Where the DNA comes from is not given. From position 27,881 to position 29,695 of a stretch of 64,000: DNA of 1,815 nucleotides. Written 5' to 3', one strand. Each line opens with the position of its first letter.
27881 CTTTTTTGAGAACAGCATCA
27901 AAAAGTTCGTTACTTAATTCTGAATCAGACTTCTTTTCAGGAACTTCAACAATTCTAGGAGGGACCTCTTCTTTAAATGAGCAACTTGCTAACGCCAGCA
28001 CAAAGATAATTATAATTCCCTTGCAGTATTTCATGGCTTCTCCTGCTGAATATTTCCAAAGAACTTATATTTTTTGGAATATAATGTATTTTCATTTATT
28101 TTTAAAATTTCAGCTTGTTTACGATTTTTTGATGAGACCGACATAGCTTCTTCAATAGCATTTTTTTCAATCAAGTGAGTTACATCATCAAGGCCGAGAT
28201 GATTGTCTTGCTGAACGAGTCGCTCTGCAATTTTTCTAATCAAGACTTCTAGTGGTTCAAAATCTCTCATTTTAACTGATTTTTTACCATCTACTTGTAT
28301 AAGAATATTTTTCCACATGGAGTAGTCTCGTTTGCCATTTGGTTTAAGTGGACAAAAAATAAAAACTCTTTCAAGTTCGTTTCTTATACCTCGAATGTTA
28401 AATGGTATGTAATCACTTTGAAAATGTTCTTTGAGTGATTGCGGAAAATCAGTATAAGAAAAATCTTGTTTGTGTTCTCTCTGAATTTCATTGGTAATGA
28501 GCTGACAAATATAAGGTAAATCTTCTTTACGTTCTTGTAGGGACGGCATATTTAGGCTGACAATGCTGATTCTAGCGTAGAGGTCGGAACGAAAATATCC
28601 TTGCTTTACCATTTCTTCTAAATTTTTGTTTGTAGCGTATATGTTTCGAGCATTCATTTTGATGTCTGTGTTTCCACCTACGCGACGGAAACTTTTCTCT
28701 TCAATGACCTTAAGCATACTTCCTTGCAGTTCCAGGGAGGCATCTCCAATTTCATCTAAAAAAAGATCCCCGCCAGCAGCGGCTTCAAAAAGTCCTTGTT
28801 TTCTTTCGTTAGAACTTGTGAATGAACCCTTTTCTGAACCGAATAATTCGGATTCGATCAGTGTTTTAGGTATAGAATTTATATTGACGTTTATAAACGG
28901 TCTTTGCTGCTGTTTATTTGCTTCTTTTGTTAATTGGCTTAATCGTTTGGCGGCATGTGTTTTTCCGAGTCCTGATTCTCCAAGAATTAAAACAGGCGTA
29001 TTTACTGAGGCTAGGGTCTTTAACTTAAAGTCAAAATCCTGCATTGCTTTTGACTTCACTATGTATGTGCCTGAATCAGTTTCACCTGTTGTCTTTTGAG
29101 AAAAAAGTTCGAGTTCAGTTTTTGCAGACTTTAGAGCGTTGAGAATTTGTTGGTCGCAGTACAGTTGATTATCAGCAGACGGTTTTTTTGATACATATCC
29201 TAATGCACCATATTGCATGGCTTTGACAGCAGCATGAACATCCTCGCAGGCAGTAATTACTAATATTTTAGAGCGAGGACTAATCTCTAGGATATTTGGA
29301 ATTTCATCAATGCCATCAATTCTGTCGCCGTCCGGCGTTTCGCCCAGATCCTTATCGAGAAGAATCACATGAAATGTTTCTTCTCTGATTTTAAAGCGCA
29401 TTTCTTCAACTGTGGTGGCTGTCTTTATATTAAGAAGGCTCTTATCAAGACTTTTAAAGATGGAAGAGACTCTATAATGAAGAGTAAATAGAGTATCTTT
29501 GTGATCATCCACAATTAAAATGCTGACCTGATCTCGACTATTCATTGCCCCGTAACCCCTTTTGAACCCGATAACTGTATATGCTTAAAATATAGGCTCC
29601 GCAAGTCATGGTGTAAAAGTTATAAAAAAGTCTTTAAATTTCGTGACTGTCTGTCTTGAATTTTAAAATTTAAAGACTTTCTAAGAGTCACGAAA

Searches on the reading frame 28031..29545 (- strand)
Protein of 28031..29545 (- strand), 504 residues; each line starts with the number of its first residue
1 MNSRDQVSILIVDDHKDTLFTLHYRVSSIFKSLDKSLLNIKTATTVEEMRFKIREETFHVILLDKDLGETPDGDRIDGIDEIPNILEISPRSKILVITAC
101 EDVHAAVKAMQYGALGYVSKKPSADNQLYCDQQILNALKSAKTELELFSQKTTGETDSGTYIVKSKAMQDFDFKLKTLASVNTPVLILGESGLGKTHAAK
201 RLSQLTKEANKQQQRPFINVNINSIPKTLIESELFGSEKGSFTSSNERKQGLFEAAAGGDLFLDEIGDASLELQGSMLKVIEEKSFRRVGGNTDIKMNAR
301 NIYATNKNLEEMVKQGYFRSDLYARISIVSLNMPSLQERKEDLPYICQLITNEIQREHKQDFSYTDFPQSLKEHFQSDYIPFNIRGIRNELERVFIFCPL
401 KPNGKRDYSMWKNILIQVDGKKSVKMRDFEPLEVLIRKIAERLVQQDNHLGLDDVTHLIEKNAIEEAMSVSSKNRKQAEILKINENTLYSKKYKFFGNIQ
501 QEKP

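Call 3: search_protein_families(library=pfam, proteins=[window:28031-29545:-])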
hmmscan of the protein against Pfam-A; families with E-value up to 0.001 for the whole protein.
window:28031-29545:- (504 aa): 8 families
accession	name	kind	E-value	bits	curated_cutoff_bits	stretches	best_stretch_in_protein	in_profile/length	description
PF00158.32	Sigma54_activat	-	1.8e-53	181.1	20.2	1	162-331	2-167/168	Sigma-54 interaction domain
PF14532.12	Sigma54_activ_2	-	5e-18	66.1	25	1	164-336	3-138/138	Sigma-54 interaction domain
PF00072.30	Response_reg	-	9.6e-13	48.7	30.2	1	9-123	1-102/111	Response regulator receiver domain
PF07728.20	AAA_5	-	3.7e-08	33.9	22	1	184-303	1-118/139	AAA domain (dynein-related subfamily)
PF12775.13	AAA_7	-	8.5e-05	22.6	25.8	1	158-249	9-101/181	P-loop containing dynein motor region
PF07724.20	AAA_2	-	0.00024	21.6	27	0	185-291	6-109/166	AAA domain (Cdc48 subfamily)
PF13401.12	AAA_22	-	0.00025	21.8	27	0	185-218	8-37/130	AAA domain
PF25601.1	AAA_lid_14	-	0.00048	20.3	27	0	338-399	2-61/87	AAA+ ATPase lid domain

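Call 8: find_encoding_contigs(protein=window:28031-29545:-, flank=10000, max_places=10)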
Protein window:28031-29545:- (504 aa): 1 contig read that carries it; 1 place shown.
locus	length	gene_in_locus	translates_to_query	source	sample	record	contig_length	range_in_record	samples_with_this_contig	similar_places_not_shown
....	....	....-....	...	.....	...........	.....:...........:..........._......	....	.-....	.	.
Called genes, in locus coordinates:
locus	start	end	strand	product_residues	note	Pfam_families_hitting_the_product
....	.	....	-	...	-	?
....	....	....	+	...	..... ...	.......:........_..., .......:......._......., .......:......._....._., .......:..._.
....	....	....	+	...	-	?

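Call 10: find_homologous_proteins(query=window:28031-29545:-, max_evalue=1e-20)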
Query window:28031-29545:- (504 aa): 7927 proteins with E <= 1e-20 among 8000 candidates; the best 120 are listed.
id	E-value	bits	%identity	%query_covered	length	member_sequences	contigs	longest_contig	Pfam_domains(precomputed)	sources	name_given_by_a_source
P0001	0.0e+0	1109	100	100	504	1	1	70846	PF00158.33,PF14532.13,PF07728.21,PF00072.31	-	-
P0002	3.9e-256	868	79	100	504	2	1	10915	PF00158.33,PF14532.13,PF07728.21,PF00072.31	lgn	-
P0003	5.5e-247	838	75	100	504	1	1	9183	PF00158.33,PF25601.2,PF00004.36,PF14532.13,PF07728.21,PF00072.31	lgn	-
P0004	8.8e-245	831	75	100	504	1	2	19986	PF00158.33,PF25601.2,PF14532.13,PF07728.21,PF00072.31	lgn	-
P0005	8.3e-232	788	70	100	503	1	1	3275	PF00158.33,PF14532.13,PF07728.21,PF00072.31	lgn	-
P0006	8.1e-218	742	67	100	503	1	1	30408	PF00158.33,PF14532.13,PF07728.21,PF00072.31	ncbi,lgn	-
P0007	1.8e-203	695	63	99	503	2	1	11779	PF00158.33,PF14532.13,PF07728.21,PF00072.31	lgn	-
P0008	3.2e-145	503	50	97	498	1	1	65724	PF00158.33,PF07724.21,PF25601.2,PF14532.13,PF07728.21,PF00072.31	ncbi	-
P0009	1.4e-139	484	48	97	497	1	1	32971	PF00158.33,PF25601.2,PF14532.13,PF07728.21,PF00072.31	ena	-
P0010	1.5e-139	484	49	96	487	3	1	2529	PF00158.33,PF25601.2,PF14532.13,PF07728.21,PF00072.31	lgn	-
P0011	4.8e-136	472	51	89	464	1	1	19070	PF00158.33,PF07724.21,PF14532.13,PF07728.21,PF00072.31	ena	-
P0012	1.5e-133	464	47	97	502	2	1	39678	PF20274.5,PF00158.33,PF07724.21,PF14532.13,PF07728.21,PF00072.31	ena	-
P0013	9.8e-133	462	48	96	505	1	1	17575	PF00158.33,PF07724.21,PF25601.2,PF14532.13,PF07728.21,PF00072.31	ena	-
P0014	3.5e-130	453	45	98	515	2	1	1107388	PF00158.33,PF07724.21,PF14532.13,PF07728.21,PF00072.31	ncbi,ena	-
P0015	1.5e-129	451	49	95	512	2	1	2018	PF00158.33,PF14532.13,PF07728.21,PF00072.31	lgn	-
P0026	1.1e-120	422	44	99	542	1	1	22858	PF00158.33,PF14532.13,PF07728.21,PF00072.31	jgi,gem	-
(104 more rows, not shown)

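Call 13: find_related_loci(query=A1, collection=genome_contigs, flank=8000)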
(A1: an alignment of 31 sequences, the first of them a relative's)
Query A1 (504 aa) in genome_contigs; peptide patterns used: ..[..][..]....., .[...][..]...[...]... (x = any residue, [..] = any of these).
599 stretches matched a pattern (row limit reached: there are more); 569 encode a relative of the query (tblastn E <= 1e-3); the best 80 are kept; 80 distinct loci.
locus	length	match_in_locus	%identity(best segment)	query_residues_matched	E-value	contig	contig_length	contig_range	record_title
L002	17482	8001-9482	45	5-496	2e-138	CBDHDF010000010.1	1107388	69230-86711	MAG: Bdellovibrionales bacterium isolate 0a20605d-1f47-4a01-a9e2-0ce7fd87681e genome assembly, contig: contig_10, whole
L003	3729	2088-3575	47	6-495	2e-139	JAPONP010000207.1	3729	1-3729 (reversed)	MAG: Bacteriovoracales bacterium isolate APA_bin_12 c_000000530111, whole genome shotgun sequence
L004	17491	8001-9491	45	6-502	1e-131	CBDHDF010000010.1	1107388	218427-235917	MAG: Bdellovibrionales bacterium isolate 0a20605d-1f47-4a01-a9e2-0ce7fd87681e genome assembly, contig: contig_10, whole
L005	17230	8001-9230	50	6-415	2e-130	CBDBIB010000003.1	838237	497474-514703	MAG: Bdellovibrionales bacterium isolate d39864b7-a681-403e-8942-14cbcbc7da15 genome assembly, contig: contig_3, whole g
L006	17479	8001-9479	46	6-495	7e-130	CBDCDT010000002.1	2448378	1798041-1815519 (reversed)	MAG: Bacteriovoracaceae bacterium isolate ee061672-7c32-459d-b54b-8bd05c2749f9 genome assembly, contig: contig_2, whole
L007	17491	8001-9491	45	2-495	3e-121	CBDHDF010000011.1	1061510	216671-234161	MAG: Bdellovibrionales bacterium isolate 0a20605d-1f47-4a01-a9e2-0ce7fd87681e genome assembly, contig: contig_11, whole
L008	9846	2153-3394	49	6-415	1e-120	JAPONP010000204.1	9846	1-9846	MAG: Bacteriovoracales bacterium isolate APA_bin_12 c_000000526213, whole genome shotgun sequence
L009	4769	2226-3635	38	6-467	5e-92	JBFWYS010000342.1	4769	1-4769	MAG: Pseudobdellovibrionaceae bacterium isolate CA_2019_TPBS_17 NODE_62725_length_4769_cov_3.644334_TPBS, whole genome s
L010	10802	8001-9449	38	7-491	8e-91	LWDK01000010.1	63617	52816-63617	MAG: Proteobacteria bacterium SG_bin7 1782, whole genome shotgun sequence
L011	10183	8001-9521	35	1-501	4e-83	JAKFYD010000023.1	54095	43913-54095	MAG: Bdellovibrionaceae bacterium isolate ND5_Bin_38_1 ND5_0000445, whole genome shotgun sequence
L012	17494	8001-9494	43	6-499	2e-125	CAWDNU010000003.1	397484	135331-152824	MAG: uncultured Pseudobdellovibrionaceae bacterium isolate MFD03250.bin.2.22 genome assembly, contig: contig_20543, whol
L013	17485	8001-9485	37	5-492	5e-89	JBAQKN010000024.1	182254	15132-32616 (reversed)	MAG: Pseudobdellovibrio sp. isolate MFD12081_ilm_asm_bin6 k127_61656, whole genome shotgun sequence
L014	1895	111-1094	37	53-397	2e-58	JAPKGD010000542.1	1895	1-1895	MAG: Bdellovibrionales bacterium isolate PDA_C_MAG.6 MAG.6_542, whole genome shotgun sequence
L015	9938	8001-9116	32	7-399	9e-55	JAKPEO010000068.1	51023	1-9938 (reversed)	MAG: bacterium isolate JPMR_maxbin.121 k141_905089, whole genome shotgun sequence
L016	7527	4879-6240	30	9-500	1e-53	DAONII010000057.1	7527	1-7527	MAG TPA_asm: bacterium isolate AMR_MDS_3769 NODE_7567_length_7527_cov_4.867773, whole genome shotgun sequence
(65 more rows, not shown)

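Call 17: find_encoding_contigs(protein=P0002, flank=6000, max_places=3)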
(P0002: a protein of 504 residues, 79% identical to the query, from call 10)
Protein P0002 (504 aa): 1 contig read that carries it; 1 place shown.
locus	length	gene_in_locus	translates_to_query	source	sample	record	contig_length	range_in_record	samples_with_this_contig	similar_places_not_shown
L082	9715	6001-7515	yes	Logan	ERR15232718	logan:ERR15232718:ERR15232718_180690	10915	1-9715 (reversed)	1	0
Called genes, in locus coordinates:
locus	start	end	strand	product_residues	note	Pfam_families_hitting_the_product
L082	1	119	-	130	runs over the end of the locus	-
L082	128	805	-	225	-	-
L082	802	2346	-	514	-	PF00437:T2SSE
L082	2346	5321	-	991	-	PF06834:TraU (faint)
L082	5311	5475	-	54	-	-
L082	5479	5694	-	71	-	-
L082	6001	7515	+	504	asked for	PF00072:Response_reg, PF00158:Sigma54_activat, PF14532:Sigma54_activ_2, PF07728:AAA_5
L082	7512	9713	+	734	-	?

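Call 18: find_encoding_contigs(protein=P0004, flank=6000, max_places=3)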
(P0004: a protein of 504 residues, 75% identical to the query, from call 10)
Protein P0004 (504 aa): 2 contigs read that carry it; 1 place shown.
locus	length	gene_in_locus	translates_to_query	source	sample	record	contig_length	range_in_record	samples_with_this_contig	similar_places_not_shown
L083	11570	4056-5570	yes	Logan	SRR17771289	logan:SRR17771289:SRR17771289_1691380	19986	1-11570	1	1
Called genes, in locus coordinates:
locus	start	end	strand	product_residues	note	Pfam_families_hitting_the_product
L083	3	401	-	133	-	?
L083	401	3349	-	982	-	PF06834:TraU (faint)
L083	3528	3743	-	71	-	-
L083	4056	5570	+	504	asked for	PF00072:Response_reg, PF00158:Sigma54_activat, PF14532:Sigma54_activ_2, PF07728:AAA_5, PF25601:AAA_lid_14 (weak)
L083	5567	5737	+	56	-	-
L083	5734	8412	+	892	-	-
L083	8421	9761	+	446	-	PF00512:HisKA (weak), PF02518:HATPase_c, PF13589:HATPase_c_3, PF14501:HATPase_c_5 (weak)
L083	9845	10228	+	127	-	-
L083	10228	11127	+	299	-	-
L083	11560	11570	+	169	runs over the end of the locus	PF00226:DnaJ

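Call 19: find_encoding_contigs(protein=P0006, flank=6000, max_places=3)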
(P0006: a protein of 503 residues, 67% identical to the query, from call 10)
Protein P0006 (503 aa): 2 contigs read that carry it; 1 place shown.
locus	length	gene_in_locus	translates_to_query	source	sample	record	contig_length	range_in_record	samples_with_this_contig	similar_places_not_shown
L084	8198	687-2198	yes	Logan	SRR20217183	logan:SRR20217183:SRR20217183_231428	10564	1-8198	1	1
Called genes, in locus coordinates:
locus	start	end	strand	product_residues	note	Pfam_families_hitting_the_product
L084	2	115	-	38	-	?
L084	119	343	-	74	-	-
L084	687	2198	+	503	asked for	PF00072:Response_reg, PF00158:Sigma54_activat, PF14532:Sigma54_activ_2, PF07728:AAA_5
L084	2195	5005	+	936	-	-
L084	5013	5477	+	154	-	-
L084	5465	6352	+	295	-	PF00512:HisKA (weak), PF02518:HATPase_c, PF14501:HATPase_c_5 (weak), PF13589:HATPase_c_3 (weak)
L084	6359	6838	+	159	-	-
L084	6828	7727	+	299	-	-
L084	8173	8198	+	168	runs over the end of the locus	PF00226:DnaJ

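Call 20: find_encoding_contigs(protein=P0003, flank=6000, max_places=3)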
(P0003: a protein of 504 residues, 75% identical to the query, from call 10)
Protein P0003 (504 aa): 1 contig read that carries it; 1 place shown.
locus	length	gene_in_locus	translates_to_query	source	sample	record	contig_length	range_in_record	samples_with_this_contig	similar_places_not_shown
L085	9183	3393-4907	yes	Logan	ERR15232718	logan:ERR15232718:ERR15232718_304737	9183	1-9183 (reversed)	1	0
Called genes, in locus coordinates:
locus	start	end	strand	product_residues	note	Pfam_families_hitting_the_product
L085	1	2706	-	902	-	?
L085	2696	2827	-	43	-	-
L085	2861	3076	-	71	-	-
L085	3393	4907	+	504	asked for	PF00072:Response_reg, PF00004:AAA (faint), PF00158:Sigma54_activat, PF14532:Sigma54_activ_2, PF07728:AAA_5 (weak), PF25601:AAA_lid_14 (weak)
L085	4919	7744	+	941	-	-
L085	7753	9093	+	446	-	PF00512:HisKA (weak), PF02518:HATPase_c, PF13589:HATPase_c_3, PF14501:HATPase_c_5 (weak)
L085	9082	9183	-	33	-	?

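Call 21: find_encoding_contigs(protein=P0007, flank=6000, max_places=3)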
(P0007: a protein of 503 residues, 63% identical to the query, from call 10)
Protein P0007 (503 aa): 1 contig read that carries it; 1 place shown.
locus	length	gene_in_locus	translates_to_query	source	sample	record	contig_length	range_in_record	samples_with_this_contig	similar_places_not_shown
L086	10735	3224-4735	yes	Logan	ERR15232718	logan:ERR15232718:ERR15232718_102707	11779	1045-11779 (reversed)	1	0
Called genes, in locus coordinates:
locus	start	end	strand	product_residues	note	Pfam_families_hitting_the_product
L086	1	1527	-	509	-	?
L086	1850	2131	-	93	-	PF04956:TrbC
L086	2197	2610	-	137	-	-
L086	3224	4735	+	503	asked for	PF00072:Response_reg, PF00158:Sigma54_activat, PF14532:Sigma54_activ_2, PF07728:AAA_5 (weak)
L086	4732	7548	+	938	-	PF12796:Ank_2 (faint)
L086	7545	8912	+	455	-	PF02518:HATPase_c, PF14501:HATPase_c_5, PF13589:HATPase_c_3 (weak)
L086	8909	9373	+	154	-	-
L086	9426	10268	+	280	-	-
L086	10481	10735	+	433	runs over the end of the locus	?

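Call 22: find_encoding_contigs(protein=P0005, flank=6000, max_places=3)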
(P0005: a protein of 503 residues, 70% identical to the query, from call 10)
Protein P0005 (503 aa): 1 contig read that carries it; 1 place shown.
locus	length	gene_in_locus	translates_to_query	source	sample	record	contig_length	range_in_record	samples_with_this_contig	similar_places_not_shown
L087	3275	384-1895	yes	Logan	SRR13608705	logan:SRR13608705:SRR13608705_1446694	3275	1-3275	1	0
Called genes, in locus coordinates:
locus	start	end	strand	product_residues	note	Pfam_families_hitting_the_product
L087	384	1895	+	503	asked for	PF00072:Response_reg, PF00158:Sigma54_activat, PF14532:Sigma54_activ_2, PF07728:AAA_5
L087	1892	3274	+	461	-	?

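Call 31: search_protein_families(library=ncbifam, max_evalue=0.01, proteins=[window:28031-29545:-])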
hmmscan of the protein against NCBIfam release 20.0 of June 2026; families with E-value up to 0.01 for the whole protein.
window:28031-29545:- (504 aa): 40 families (the best 25 are shown)
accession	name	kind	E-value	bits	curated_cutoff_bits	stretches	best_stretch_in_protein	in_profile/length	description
TIGR01818.1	ntrC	equivalog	4.3e-75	253.3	558.6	1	31-491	16-459/463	nitrogen regulation protein NR(I)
TIGR02915.1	PEP_resp_reg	equivalog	4.4e-71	240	502.6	1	39-397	22-371/445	PEP-CTERM-box response regulator transcription factor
NF038308.1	RNA_repair_RtcR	equivalog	5.2e-68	230.2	650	1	95-485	115-501/530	RNA repair transcriptional activator RtcR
NF041552.1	TF_PrdR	equivalog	1e-67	228.8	795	1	124-491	230-572/577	sigma-54 dependent transcriptional regulator PrdR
TIGR01817.1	nifA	equivalog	1.3e-64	218.9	528.85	1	150-399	187-429/534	nif-specific transcriptional activator NifA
NF008469.0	PRK11361.1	equivalog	1.5e-64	218.4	714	1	8-396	6-374/461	acetoacetate metabolism transcriptional regulator AtoC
NF051870.1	NAssimRespRegNtrX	equivalog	1.1e-62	212.4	600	1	8-412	3-382/452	nitrogen assimilation response regulator NtrX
NF041946.1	LuxO_transreg_Vib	equivalog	1.8e-62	211.6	800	1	26-491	8-456/463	quorum-sensing sigma-54 dependent transcriptional regulator LuxO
TIGR02974.1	phageshock_pspF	equivalog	7.3e-59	199.7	443.55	1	164-484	4-325/336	phage shock protein operon transcriptional activator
NF003451.0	PRK05022.1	equivalog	2.6e-58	198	476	1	136-488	166-501/512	nitric oxide reductase transcriptional regulator NorR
NF007689.0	PRK10365.1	equivalog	4.1e-58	197.2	760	1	4-396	3-370/441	sigma-54-dependent response regulator transcription factor ZraR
NF008176.1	PRK10923.1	equivalog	5.8e-58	196.6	620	1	48-358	38-333/469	nitrogen regulation protein NR(I)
NF011695.0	PRK15115.1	equivalog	2.5e-55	188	763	1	2-393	2-363/445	two-component system response regulator GlrR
NF049963.1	RespRegFlgRCampy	domain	1.4e-54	185.6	750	1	38-397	26-366/429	fla regulon two-component system response regulator FlgR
NF011953.0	PRK15424.1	equivalog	2e-52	178.5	703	1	154-422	214-489/538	propionate catabolism operon regulatory protein PrpR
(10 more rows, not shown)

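Call 53: find_encoding_contigs(protein=P0026, flank=8000, max_places=2)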
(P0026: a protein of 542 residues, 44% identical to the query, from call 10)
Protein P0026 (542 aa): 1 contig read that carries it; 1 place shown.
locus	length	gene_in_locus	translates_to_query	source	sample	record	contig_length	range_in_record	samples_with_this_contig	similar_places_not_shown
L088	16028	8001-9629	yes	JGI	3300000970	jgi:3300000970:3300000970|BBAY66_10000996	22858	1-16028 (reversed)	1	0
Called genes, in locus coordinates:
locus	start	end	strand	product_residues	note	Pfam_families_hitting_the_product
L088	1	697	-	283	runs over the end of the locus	PF03743:TrbI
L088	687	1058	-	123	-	-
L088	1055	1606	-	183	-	-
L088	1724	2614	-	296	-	-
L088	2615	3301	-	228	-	-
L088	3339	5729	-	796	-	PF11130:TraC_F_IV, PF12846:AAA_10, PF19044:P-loop_TraG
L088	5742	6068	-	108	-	-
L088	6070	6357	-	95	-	PF04956:TrbC, PF18895:T4SS_pilin (weak)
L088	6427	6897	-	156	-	-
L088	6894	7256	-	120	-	-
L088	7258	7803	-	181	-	PF08281:Sigma70_r4_2, PF04545:Sigma70_r4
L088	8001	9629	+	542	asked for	PF00072:Response_reg, PF00158:Sigma54_activat, PF14532:Sigma54_activ_2, PF07728:AAA_5 (weak)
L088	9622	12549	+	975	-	PF12796:Ank_2 (weak)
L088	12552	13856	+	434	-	PF13589:HATPase_c_3 (faint), PF02518:HATPase_c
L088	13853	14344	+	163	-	-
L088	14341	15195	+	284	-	-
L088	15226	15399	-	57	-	-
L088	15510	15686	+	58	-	-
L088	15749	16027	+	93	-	?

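Call 69: search_protein_families(library=pfam, max_evalue=0.001, proteins=[L013:2939-5359:-, L007:1861-4380:-, L010:3102-5519:-, L011:2385-4790:-, L013:6530-6928:-, L007:6637-7143:-, L010:7364-7741:-, L011:6567-6962:-, L006:7202-7672:-, L086:2630-2908:-])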
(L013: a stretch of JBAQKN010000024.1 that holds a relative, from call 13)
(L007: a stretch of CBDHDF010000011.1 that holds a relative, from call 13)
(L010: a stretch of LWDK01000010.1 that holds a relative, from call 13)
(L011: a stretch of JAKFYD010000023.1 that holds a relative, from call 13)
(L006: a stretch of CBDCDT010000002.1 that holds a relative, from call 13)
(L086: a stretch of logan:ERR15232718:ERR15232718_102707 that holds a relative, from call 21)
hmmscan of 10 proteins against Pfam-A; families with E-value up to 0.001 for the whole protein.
L013:2939-5359:- (806 aa): 5 families
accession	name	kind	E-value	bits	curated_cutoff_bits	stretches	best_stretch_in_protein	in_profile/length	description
PF19044.6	P-loop_TraG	-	1.7e-41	142.7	25.8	1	422-782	21-403/413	TraG P-loop domain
PF11130.14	TraC_F_IV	-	1.4e-11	44.5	28.1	1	20-343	18-343/375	TraC protein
PF12846.13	AAA_10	-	1.6e-11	44.3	27.5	1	617-686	223-292/362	AAA-like domain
PF10412.15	TrwB_AAD_bind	-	0.00041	19.8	20.5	0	422-470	8-56/387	Type IV secretion-system coupling protein DNA-binding domain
PF01935.23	DUF87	-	0.00075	20.1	23.2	0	434-499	28-95/220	Helicase HerA, central domain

L007:1861-4380:- (839 aa): 3 families
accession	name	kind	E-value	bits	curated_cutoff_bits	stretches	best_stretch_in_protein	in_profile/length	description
PF19044.6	P-loop_TraG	-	1.9e-22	79.9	25.8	1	450-821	31-401/413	TraG P-loop domain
PF11130.14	TraC_F_IV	-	3.8e-15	56.2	28.1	1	30-370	13-350/375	TraC protein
PF12846.13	AAA_10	-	8.3e-05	22.2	27.5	1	657-732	221-295/362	AAA-like domain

L010:3102-5519:- (805 aa): 5 families
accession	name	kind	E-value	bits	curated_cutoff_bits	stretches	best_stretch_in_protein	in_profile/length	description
PF19044.6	P-loop_TraG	-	6.4e-43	147.4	25.8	1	424-778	23-400/413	TraG P-loop domain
PF12846.13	AAA_10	-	4.7e-12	46.1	27.5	1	428-687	20-293/362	AAA-like domain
PF11130.14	TraC_F_IV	-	2.7e-06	27.1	28.1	1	22-343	20-343/375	TraC protein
PF01935.23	DUF87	-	0.0001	22.9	23.2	1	434-502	28-98/220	Helicase HerA, central domain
PF00270.35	DEAD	-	0.00023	21.4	26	0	427-462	12-50/167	DEAD/DEAH box helicase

L011:2385-4790:- (801 aa): 4 families
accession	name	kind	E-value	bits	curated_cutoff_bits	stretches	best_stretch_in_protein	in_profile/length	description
PF19044.6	P-loop_TraG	-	5.7e-40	137.6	25.8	1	427-780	27-400/413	TraG P-loop domain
PF12846.13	AAA_10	-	1.6e-11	44.3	27.5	1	615-689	221-293/362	AAA-like domain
PF11130.14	TraC_F_IV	-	4.1e-11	43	28.1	1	21-343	19-343/375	TraC protein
PF01935.23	DUF87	-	2.1e-05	25.2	23.2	1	433-501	27-97/220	Helicase HerA, central domain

L013:6530-6928:- (132 aa): 0 families

L007:6637-7143:- (168 aa): 3 families
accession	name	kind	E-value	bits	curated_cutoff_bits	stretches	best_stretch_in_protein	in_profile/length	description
PF04545.22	Sigma70_r4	-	3e-10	39.9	24.1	1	91-137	3-49/50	Sigma-70, region 4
PF08281.18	Sigma70_r4_2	-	1.3e-05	25.2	25.7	1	85-136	3-54/54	Sigma-70, region 4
PF04297.20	UPF0122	-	3.7e-05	24.3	22.7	1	90-142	14-71/101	Putative helix-turn-helix protein, YlxM / p13 like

L010:7364-7741:- (125 aa): 0 families

L011:6567-6962:- (131 aa): 0 families

L006:7202-7672:- (156 aa): 1 family
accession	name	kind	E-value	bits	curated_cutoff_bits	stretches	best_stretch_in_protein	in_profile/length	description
PF08281.18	Sigma70_r4_2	-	0.00045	20.3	25.7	1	87-137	4-54/54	Sigma-70, region 4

L086:2630-2908:- (92 aa): 2 families
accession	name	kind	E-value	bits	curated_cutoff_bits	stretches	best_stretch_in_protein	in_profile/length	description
PF04545.22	Sigma70_r4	-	8e-05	22.5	24.1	1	23-54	2-33/50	Sigma-70, region 4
PF08281.18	Sigma70_r4_2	-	0.00065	19.7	25.7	1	18-53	3-38/54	Sigma-70, region 4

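Call 82: find_related_loci(query=window:28031-29545:-, collection=metagenome_contigs, flank=4000)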
Query window:28031-29545:- (504 aa) in metagenome_contigs; peptide patterns used: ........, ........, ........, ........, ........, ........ (x = any residue, [..] = any of these).
130 stretches matched a pattern, but none encodes a relative of the query by tblastn (E <= 1e-3).

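Call 84: find_related_loci(query=A3, collection=metagenome_contigs, flank=4000)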
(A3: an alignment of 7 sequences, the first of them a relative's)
Query A3 (504 aa) in metagenome_contigs; peptide patterns used: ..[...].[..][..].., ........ (x = any residue, [..] = any of these).
600 stretches matched a pattern (row limit reached: there are more); 1 encode a relative of the query (tblastn E <= 1e-3); 1 distinct loci.
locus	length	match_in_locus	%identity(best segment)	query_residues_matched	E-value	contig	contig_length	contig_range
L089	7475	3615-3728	47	184-221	1e-6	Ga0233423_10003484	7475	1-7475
